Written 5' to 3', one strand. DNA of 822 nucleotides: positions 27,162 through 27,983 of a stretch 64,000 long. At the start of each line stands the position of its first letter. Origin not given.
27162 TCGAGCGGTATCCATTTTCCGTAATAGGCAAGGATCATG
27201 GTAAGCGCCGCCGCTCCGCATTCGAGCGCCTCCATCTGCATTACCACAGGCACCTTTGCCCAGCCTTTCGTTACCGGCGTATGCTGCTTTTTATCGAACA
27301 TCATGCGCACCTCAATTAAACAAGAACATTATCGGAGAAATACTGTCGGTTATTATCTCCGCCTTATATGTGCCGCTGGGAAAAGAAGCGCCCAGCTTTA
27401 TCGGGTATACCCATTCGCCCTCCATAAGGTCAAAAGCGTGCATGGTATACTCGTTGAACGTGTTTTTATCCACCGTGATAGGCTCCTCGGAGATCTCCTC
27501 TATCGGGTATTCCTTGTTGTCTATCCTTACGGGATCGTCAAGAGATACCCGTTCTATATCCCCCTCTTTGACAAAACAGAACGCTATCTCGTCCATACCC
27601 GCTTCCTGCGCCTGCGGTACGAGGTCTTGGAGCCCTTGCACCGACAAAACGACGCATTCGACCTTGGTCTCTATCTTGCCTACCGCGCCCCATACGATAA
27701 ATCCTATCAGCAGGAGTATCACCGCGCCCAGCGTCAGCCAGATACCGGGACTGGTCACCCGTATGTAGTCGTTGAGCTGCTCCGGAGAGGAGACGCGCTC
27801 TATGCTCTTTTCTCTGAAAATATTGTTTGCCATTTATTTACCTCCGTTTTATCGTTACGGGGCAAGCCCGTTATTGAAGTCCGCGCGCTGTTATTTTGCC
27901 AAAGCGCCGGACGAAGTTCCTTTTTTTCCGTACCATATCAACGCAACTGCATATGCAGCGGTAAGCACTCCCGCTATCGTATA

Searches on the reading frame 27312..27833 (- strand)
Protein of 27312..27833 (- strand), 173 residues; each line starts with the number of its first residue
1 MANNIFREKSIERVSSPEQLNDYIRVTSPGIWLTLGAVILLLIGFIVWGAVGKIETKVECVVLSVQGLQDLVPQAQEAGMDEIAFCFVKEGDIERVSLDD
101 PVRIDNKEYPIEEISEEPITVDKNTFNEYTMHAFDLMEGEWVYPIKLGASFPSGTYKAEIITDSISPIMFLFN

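Call 3: search_protein_families(library=pfam, proteins=[window:27312-27833:-], max_evalue=1)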
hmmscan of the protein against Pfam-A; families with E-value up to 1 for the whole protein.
window:27312-27833:- (173 aa): 1 family
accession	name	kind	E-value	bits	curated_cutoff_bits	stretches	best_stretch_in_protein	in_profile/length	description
PF20159.5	YidB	-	0.095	13.4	24.3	1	41-100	34-84/132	YidB-like protein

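Call 4: search_protein_families(library=ncbifam, proteins=[window:27312-27833:-], max_evalue=1)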
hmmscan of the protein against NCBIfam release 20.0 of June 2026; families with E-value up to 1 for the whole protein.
window:27312-27833:- (173 aa): 4 families
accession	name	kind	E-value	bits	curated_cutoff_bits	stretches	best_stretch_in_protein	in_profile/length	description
TIGR03794.1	NHLM_micro_HlyD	equivalog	5.6e-10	38.7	156.2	1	13-75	1-65/421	NHLP bacteriocin system secretion protein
TIGR01843.1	type_I_hlyD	subfamily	0.07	12.1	208.65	1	29-92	2-63/422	HlyD family type I secretion periplasmic adaptor subunit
NF045939.1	MHJ_0274_fam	hypoth_equivalog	0.18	11.5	80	1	31-52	3-24/165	MHJ_0274 family protein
NF045580.1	symport_access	equivalog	0.34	11.1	35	1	27-51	5-29/33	symporter small accessory protein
